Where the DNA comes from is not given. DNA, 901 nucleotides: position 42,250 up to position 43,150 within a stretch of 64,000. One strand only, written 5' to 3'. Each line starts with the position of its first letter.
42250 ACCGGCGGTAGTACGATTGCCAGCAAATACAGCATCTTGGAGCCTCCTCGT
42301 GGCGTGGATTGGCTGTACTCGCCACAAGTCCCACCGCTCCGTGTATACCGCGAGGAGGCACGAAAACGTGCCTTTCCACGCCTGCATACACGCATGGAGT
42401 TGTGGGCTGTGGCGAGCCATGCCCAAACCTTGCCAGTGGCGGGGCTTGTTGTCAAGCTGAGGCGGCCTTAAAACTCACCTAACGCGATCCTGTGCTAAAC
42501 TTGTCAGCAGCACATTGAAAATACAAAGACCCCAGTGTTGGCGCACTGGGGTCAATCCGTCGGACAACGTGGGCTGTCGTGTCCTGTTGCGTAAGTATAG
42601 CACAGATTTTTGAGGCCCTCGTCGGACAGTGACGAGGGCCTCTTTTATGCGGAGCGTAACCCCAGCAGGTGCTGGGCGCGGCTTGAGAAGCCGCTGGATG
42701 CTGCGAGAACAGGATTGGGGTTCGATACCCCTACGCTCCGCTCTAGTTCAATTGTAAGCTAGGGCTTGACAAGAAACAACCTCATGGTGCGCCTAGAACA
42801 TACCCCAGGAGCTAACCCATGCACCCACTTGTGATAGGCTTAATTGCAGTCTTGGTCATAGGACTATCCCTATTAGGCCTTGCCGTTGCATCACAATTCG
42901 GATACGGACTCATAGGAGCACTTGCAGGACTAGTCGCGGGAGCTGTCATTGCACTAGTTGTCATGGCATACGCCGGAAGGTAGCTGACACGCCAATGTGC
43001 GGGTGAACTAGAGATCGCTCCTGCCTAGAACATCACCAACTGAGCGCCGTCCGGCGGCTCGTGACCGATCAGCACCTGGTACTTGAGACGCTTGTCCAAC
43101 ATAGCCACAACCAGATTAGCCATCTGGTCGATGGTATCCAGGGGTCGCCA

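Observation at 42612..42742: Non-canonical tRNA-like gene with a Sec/allo-tRNA-type fold and a Leu (GAG) anticodon, next to an IS element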

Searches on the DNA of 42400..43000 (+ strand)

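Call 5: search_rna_families(source=window, start=42400, end=43000, threshold=evalue, max_evalue=10, show_alignments=4)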
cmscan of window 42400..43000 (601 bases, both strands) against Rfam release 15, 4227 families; matches with E-value up to 10: 6.
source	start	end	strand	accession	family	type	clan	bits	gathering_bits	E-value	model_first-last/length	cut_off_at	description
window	42650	42740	+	RF01852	tRNA-Sec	Gene; tRNA;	CL00001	53.4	47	5.5e-10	1-91/91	no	Selenocysteine transfer RNA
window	42610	42647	+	RF00240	RNA-OUT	Gene; antisense;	-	17.9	41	1.4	1-70/70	no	RNA-OUT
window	42522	42566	-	RF02278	Betaproteobacteria_toxic_sRNA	Gene; sRNA;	-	15.9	50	1.6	1-64/64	no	Betaproteobacteria toxic small RNA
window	42612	42642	-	RF02867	ncS011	Gene; sRNA;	-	12.3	48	1.1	175-202/207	no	Burkholderia sRNA 11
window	42525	42559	+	RF02133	HOXB13-AS1_2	Gene; lncRNA;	-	10.6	40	8.8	1-81/81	no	HOXB13 antisense RNA 1 conserved region 2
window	42717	42731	+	RF04321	tmRNA_permuted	Gene;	-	10.2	47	9.2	37-51/213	no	permuted transfer-messenger RNA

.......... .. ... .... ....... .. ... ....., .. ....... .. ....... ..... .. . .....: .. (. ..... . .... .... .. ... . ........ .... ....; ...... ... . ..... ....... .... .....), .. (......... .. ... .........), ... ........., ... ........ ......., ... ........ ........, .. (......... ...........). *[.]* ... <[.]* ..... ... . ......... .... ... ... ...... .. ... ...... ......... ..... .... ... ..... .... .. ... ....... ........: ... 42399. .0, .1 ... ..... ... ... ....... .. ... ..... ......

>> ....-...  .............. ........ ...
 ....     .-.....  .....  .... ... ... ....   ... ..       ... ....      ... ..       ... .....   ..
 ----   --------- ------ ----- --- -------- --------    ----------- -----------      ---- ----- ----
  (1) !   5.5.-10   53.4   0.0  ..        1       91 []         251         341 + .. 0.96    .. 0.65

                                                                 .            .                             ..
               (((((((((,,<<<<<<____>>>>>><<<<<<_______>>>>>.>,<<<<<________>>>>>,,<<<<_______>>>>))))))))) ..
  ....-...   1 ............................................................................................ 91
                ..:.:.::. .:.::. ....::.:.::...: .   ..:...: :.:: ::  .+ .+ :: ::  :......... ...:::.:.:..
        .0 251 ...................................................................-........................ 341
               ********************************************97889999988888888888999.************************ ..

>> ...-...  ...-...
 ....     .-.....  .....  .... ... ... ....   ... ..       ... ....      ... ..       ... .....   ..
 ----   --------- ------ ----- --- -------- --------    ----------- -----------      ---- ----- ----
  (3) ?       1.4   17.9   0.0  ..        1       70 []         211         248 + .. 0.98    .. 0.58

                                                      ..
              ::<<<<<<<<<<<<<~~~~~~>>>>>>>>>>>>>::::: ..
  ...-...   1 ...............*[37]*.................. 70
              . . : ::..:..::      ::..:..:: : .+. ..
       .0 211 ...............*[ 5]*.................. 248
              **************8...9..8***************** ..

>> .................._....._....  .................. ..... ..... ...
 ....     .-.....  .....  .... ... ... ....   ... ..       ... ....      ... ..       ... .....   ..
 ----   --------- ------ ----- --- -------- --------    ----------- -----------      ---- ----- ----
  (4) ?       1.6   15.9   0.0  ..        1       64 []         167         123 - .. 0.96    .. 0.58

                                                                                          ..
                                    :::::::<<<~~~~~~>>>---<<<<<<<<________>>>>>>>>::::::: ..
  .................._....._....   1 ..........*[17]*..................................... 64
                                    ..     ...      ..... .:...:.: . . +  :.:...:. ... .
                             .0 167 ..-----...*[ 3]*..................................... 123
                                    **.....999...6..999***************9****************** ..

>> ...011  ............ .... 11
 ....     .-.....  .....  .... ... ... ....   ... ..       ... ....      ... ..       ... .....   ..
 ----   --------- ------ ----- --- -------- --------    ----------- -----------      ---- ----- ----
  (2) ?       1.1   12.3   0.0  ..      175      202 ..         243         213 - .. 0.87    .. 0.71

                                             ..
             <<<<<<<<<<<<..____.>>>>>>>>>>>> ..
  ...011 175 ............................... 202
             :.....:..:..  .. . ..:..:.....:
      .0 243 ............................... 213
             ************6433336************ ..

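Call 74: build_rna_model(alignment_id=A3, structure=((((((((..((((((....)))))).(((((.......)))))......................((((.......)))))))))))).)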
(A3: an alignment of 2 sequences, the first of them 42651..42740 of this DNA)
Model R1 built from alignment A3 (2 sequences, 90 columns); structure: as given.
model positions 90; base pairs 23; branch points 2; effective number of sequences 1.15; information 0.633 bits per position. Calibrated on 0.2 Mb of random sequence (short: E-values are rough).
structure used (alignment columns):
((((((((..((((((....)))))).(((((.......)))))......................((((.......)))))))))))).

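Call 76: search_with_rna_model(model_id=R1, sources=[window, L038, L039, L040, L041, L042, L043, L044, L045, L224, L225, L226, L227, L228, L168, L046, L047, L048, L049, L050, L051, L052, L053, L054, L055, L056, L057, L058, L059, L060, L061, L062, L063, L064, L065, L066, L067, L068, L069, L070, L071, L072, L073, L074, L075, L076, L077, L078, L079, L080, L081, L082, L083, L084, L085, L086, L087, L088, L089, L090, L091, L092, L093, L094, L095, L096, L097, L098, L099, L100, L101, L102, L103, L104, L105, L106, L107, L108, L109, L110, L111, L112, L113, L114, L115, L116, L117, L118, L119, L120, L121, L122, L123, L124, L125, L126, L127, L128, L129, L130], max_evalue=0.01, make_alignment=true, show_alignments=0)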
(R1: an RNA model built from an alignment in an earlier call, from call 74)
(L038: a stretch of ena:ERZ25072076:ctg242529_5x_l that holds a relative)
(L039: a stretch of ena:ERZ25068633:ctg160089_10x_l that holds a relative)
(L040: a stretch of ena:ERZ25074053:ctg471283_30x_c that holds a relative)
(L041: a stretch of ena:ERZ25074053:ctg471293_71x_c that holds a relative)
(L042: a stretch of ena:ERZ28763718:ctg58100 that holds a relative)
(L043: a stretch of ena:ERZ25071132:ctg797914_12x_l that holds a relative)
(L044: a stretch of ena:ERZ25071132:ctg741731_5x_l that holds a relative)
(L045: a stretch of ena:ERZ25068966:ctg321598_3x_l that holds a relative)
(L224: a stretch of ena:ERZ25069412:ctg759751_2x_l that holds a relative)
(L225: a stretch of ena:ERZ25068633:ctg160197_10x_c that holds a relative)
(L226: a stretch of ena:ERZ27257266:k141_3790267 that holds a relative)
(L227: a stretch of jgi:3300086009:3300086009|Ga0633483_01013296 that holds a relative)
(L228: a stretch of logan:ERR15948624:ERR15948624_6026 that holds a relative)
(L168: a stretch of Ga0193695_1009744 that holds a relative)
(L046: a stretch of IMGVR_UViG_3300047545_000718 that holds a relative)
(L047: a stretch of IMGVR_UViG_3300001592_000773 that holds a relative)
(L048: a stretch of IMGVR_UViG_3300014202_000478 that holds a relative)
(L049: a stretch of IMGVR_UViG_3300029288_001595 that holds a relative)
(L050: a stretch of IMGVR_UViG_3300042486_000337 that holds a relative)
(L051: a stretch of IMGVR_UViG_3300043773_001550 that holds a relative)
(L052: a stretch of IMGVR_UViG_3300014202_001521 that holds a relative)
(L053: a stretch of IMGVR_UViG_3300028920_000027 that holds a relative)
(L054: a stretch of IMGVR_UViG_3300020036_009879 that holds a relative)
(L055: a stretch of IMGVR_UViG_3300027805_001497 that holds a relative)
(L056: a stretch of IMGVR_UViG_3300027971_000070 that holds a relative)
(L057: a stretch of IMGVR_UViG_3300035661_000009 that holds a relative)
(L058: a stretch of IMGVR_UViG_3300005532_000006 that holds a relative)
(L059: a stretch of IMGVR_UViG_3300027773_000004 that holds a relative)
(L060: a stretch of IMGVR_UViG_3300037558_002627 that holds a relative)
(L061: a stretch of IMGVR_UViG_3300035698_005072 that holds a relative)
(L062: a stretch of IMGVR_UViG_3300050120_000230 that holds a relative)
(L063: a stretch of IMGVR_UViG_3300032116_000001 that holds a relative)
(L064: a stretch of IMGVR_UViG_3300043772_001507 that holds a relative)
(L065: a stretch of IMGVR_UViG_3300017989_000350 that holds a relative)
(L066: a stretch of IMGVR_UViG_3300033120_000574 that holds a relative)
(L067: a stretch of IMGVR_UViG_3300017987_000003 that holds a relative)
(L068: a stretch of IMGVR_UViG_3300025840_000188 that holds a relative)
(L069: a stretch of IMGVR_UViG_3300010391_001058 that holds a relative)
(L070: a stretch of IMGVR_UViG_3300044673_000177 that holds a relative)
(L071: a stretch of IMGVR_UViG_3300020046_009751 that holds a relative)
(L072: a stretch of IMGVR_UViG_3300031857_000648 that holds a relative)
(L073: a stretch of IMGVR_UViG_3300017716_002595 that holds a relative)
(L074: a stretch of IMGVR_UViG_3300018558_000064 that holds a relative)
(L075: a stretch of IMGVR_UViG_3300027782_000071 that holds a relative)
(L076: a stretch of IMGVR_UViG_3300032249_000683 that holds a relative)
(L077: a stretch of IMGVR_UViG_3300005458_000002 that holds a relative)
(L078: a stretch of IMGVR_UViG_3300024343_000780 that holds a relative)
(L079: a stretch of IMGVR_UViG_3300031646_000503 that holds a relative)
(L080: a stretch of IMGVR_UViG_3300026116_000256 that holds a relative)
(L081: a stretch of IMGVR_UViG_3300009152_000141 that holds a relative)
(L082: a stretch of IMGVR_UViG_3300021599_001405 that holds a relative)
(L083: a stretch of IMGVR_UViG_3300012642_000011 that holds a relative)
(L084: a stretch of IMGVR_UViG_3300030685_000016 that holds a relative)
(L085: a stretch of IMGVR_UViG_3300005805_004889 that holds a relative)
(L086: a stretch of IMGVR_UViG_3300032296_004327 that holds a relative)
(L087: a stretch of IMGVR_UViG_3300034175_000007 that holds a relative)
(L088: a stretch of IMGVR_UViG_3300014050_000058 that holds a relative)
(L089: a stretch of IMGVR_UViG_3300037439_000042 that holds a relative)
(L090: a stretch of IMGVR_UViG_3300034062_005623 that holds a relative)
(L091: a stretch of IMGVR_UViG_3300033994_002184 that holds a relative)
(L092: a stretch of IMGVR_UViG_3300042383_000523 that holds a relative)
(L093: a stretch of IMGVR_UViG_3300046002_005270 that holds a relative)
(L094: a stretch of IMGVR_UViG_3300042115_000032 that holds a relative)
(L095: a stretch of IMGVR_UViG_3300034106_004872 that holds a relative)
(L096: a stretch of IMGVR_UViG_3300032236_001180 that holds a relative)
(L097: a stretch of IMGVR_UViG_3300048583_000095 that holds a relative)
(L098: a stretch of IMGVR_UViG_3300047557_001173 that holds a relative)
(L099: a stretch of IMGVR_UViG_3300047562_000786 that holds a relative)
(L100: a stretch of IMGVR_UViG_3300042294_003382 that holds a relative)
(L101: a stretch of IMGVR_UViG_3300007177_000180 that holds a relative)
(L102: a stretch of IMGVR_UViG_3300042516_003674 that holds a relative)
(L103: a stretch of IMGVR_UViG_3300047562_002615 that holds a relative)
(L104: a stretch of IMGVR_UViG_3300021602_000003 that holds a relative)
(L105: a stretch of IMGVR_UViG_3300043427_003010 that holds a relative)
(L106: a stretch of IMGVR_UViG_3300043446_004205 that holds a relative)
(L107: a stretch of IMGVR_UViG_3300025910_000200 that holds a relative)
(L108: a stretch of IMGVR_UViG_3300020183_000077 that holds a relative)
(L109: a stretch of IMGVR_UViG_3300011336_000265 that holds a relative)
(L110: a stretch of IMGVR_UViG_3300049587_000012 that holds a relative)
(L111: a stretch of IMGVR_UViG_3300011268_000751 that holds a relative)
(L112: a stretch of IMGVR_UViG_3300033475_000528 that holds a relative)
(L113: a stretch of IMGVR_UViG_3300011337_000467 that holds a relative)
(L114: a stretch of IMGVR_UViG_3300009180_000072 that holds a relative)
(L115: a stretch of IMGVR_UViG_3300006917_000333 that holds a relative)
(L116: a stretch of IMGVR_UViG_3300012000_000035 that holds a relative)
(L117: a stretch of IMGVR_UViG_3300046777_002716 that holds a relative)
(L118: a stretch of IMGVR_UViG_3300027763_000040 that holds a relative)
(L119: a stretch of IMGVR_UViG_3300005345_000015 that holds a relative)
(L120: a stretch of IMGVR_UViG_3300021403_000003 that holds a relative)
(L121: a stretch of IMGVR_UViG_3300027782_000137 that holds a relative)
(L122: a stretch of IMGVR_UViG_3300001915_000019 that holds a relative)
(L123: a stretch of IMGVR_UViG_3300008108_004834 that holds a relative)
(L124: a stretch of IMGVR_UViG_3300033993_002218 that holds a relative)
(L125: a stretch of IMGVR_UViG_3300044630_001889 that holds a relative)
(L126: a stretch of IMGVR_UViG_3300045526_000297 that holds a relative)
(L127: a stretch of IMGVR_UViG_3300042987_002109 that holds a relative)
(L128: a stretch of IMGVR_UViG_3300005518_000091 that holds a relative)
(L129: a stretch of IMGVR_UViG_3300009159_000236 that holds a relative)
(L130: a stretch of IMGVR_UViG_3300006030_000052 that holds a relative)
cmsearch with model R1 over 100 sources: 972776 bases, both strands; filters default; matches with E-value up to 0.01: 159.
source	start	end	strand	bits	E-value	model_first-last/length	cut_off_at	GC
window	42651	42740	+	111.5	3.2e-30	1-90/90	no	0.64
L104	553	638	+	96.6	1e-25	1-90/90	no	0.51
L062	1065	1149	-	59.1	2.5e-14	1-90/90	no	0.56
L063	722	807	+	54.3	6.9e-13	1-90/90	no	0.51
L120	8938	9026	+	52.4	2.7e-12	1-90/90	no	0.51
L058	1793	1876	-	50.6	9.3e-12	1-90/90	no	0.69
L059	1036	1119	+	50.6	9.3e-12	1-90/90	no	0.69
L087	8333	8419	-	49.9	1.5e-11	1-90/90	no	0.53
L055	5583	5667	+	45.9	2.4e-10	1-90/90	no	0.53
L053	3445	3529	-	45.3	3.8e-10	1-90/90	no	0.6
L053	1166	1249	-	45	4.5e-10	1-90/90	no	0.64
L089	3973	4055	+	43.9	9.9e-10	1-90/90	no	0.63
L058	1610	1694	-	43.3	1.5e-09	1-90/90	no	0.66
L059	1218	1302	+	43.3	1.5e-09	1-90/90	no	0.66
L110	1628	1707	-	42.6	2.5e-09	1-90/90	no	0.68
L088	7526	7610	-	42.2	3.2e-09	1-90/90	no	0.6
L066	3443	3528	-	41.7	4.5e-09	1-90/90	no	0.55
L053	4011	4093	-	41.5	5.5e-09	1-90/90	no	0.64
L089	4256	4335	+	41.3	6.1e-09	1-90/90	no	0.62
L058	1703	1787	-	41.2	6.6e-09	1-90/90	no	0.66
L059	1125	1209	+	41.2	6.6e-09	1-90/90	no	0.66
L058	1452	1536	-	41.2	6.6e-09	1-90/90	no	0.58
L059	1376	1460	+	41.2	6.6e-09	1-90/90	no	0.58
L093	6174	6258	+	41.1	7.2e-09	1-90/90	no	0.49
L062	884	966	-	40.6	9.8e-09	1-90/90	no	0.55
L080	1775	1854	-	40.4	1.1e-08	1-90/90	no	0.68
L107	2255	2334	-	40.4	1.1e-08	1-90/90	no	0.68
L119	2479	2558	+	40.4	1.1e-08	1-90/90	no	0.68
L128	2423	2502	-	40.4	1.1e-08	1-90/90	no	0.68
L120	8628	8714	+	40.4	1.2e-08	1-90/90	no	0.56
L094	9419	9501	-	40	1.5e-08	1-90/90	no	0.67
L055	5491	5573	+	40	1.5e-08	1-90/90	no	0.47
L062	971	1053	-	39.8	1.8e-08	1-90/90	no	0.61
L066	3239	3324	-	39.7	1.8e-08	1-90/90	no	0.43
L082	1097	1181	+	39.7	1.9e-08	1-90/90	no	0.55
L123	1474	1558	+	39.7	1.9e-08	1-90/90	no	0.55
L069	1569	1640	+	39.3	2.4e-08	1-90/90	no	0.68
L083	5352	5434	+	39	3.1e-08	1-90/90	no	0.58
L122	5655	5734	+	38.1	5.8e-08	1-90/90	no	0.69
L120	9036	9121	+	38.1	5.8e-08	1-90/90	no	0.49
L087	8888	8978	-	38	6.2e-08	1-90/90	no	0.6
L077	7053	7135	+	37.6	8.4e-08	1-90/90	no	0.66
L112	6875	6954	+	37.2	1.1e-07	1-90/90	no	0.68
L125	1828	1912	-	36.7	1.5e-07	1-90/90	no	0.47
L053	1078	1158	-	36.7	1.5e-07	1-90/90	no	0.62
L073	8425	8505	+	35.5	3.5e-07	1-90/90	no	0.48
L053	666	750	-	35.5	3.6e-07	1-90/90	no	0.67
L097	913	997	+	34.6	6.8e-07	1-90/90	no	0.6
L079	3154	3233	+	33.4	1.5e-06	1-90/90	no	0.51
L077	6665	6747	+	33.2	1.8e-06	1-90/90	no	0.64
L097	1099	1188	+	32.5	2.9e-06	1-90/90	no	0.64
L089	4168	4250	+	32.1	3.9e-06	1-90/90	no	0.61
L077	6849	6931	+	31.9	4.4e-06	1-90/90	no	0.58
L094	9604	9686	-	31.9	4.4e-06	1-90/90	no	0.58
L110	1713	1795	-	31.9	4.4e-06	1-90/90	no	0.58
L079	3248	3335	+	31.7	5.2e-06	1-90/90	no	0.52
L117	2888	2972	-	31.6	5.3e-06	1-90/90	no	0.49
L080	2053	2134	-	31.2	6.8e-06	1-90/90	no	0.66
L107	2533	2614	-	31.2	6.8e-06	1-90/90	no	0.66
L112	6595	6676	+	31.2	6.8e-06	1-90/90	no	0.66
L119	2199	2280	+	31.2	6.8e-06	1-90/90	no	0.66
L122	5375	5456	+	31.2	6.8e-06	1-90/90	no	0.66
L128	2701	2782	-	31.2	6.8e-06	1-90/90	no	0.66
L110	1898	1977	-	31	8.2e-06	1-90/90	no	0.66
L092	1321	1405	+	30.7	9.7e-06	1-90/90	no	0.46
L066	3353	3439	-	30.6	1.1e-05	1-90/90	no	0.53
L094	9787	9866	-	30.1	1.5e-05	1-90/90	no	0.66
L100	5846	5930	+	29.8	1.9e-05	1-90/90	no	0.45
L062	1166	1247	-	29.6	2.2e-05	1-90/90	no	0.57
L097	1194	1279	+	29.3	2.6e-05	1-90/90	no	0.62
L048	3762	3848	-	28.8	3.7e-05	1-90/90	no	0.55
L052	3659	3745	-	28.8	3.7e-05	1-90/90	no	0.55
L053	1565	1638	-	28.5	4.6e-05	1-90/90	no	0.62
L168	1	80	+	27.8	7.4e-05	12-90/90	5'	0.68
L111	10872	10959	-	27.5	9.2e-05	1-90/90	no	0.57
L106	9487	9574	-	27.5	9.2e-05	1-90/90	no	0.57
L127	3303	3390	+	27.5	9.2e-05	1-90/90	no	0.57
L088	1727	1818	-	27.5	9.3e-05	1-90/90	no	0.54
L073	8016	8099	+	27.5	9.4e-05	1-90/90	no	0.54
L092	418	501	+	27.5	9.4e-05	1-90/90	no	0.54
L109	1205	1287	-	27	0.00013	1-90/90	no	0.51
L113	11278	11360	+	27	0.00013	1-90/90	no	0.51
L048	3939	4025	-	26.7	0.00016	1-90/90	no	0.51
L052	3836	3922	-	26.7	0.00016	1-90/90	no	0.51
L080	1860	1951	-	26.4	0.00021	1-90/90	no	0.6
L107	2340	2431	-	26.4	0.00021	1-90/90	no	0.6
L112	6778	6869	+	26.4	0.00021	1-90/90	no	0.6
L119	2382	2473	+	26.4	0.00021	1-90/90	no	0.6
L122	5558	5649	+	26.4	0.00021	1-90/90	no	0.6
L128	2508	2599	-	26.4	0.00021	1-90/90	no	0.6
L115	447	534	-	26.2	0.00023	1-90/90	no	0.55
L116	3610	3697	-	26.2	0.00023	1-90/90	no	0.55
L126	6365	6452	+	26.2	0.00023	1-90/90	no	0.55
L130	6858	6945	-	26.2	0.00023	1-90/90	no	0.55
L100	4541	4624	+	26.1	0.00025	1-90/90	no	0.54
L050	8944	9025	-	26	0.00027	1-90/90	no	0.55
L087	8661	8733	-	25.9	0.00029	1-90/90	no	0.51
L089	4880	4951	+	25.9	0.00029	1-90/90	no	0.6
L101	1453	1544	+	25.7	0.00034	1-90/90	no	0.52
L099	3820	3890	+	25.6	0.00036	1-90/90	no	0.42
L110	974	1045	-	25.4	0.0004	1-90/90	no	0.58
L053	4558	4629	-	25.4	0.0004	1-90/90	no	0.64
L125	4148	4239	-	25.3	0.00043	1-90/90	no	0.53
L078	6067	6154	-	25.2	0.00045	1-90/90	no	0.55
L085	1170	1257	+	25.2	0.00045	1-90/90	no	0.55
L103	14153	14240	+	25.2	0.00045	1-90/90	no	0.55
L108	8891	8978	+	25.2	0.00045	1-90/90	no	0.55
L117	1501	1588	-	25.1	0.00049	1-90/90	no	0.55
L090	1679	1766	-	25.1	0.00049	1-90/90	no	0.55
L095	2772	2859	+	25.1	0.00049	1-90/90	no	0.55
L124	2028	2115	-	25.1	0.00049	1-90/90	no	0.55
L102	3945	4032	+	25.1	0.00049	1-90/90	no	0.55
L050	5698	5782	-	25.1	0.00049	1-90/90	no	0.56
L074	2362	2449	-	24.9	0.00058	1-90/90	no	0.56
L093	8948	9019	+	24.9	0.00059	1-90/90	no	0.4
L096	12626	12713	+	24.8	0.0006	1-90/90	no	0.52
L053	4799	4868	-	24.8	0.00061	1-90/90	no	0.66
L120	4402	4473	+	24.6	0.0007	1-90/90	no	0.57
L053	2973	3046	-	24.5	0.00076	1-90/90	no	0.59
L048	4711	4795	-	24.3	0.00085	1-90/90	no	0.6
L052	4608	4692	-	24.3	0.00085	1-90/90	no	0.6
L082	1311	1382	+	24.1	0.00098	1-90/90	no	0.51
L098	4447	4534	+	23.9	0.0012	1-90/90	no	0.55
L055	3670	3741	+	23.8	0.0013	1-90/90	no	0.47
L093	6516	6587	+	23.7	0.0014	1-90/90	no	0.5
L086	2931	3002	+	23.6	0.0014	1-90/90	no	0.5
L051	224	305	-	23.3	0.0017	1-90/90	no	0.5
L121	5522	5609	+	23.2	0.0018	1-90/90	no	0.56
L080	1066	1137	-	23.1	0.0021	1-90/90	no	0.64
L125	1644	1716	-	23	0.0022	1-90/90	no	0.6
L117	887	959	-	23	0.0022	1-90/90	no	0.53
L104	130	200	+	22.7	0.0027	1-90/90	no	0.46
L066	6577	6647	-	22.6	0.0029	1-90/90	no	0.56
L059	3998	4068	+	22.6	0.0029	1-90/90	no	0.58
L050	6458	6545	-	22.5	0.003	1-90/90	no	0.56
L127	3510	3591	+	22.5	0.0031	1-90/90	no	0.57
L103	8050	8131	+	22.3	0.0036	1-90/90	no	0.55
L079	7687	7759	+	22.2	0.0038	1-90/90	no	0.56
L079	490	562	+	22.1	0.004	1-90/90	no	0.59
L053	3840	3916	-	22.1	0.0041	1-90/90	no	0.62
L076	3562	3649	-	22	0.0042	1-90/90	no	0.53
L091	1749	1836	+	22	0.0042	1-90/90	no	0.53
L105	40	127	-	22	0.0042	1-90/90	no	0.53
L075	606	693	-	22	0.0042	1-90/90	no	0.53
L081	11158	11245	+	22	0.0042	1-90/90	no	0.53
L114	2444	2531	+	22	0.0042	1-90/90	no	0.53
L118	3420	3507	-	22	0.0042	1-90/90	no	0.53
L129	331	418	-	22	0.0042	1-90/90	no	0.53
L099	3929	4016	+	21.8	0.0051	1-90/90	no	0.52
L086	1248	1334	+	21.6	0.0058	1-90/90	no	0.52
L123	1688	1759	+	21.5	0.0062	1-90/90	no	0.51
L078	5529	5602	-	21.5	0.0063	1-90/90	no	0.51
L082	703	794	+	21.4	0.0068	1-90/90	no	0.5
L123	1080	1171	+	21.4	0.0068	1-90/90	no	0.5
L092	1034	1107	+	21.3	0.0069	1-90/90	no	0.47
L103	11247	11318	+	21.2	0.0079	1-90/90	no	0.5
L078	6438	6509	-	21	0.0085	1-90/90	no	0.58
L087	11039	11111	-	20.9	0.0092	1-90/90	no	0.55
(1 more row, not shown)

Alignment A4: 150 matches aligned to the model, 135 columns, each read 5' to 3' on its own strand. Consensus structure (alignment columns), stored with it:
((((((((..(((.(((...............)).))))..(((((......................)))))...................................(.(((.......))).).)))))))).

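Call 82: search_dna_similar(query=window:42649-42742:+, collection=plasmids, mode=distant, max_evalue=0.01, max_rows=15)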
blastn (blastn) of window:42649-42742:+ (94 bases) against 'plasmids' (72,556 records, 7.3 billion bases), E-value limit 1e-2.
No match.

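Call 83: search_dna_similar(query=window:42649-42742:+, collection=phages, mode=distant, max_evalue=0.01, max_rows=15)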
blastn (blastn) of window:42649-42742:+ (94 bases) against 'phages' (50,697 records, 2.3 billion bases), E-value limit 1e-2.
Records with a match: 2; places in all: 2; records where one place covers at least 80% of the query: 0.
Best place of each record, by identity: 90-95% 2.
By first word of the organism name: Nostoc 1; Synechococcus 1.
By host as written in the record: Nostoc sp. 1; Synechococcus elongatus PCC 7942 = FACHB-805 1.
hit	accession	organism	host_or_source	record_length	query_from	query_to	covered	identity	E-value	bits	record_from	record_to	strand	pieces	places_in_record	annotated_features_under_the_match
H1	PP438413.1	Nostoc phage Nsp-JY21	Nostoc sp.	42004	13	42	32%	93.3%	2e-3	46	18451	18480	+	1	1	tail assembly protein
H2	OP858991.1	Synechococcus phage Sc-Yong805-1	Synechococcus elongatus PCC 7942 = ...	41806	13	42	32%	93.3%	2e-3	46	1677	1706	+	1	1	hypothetical protein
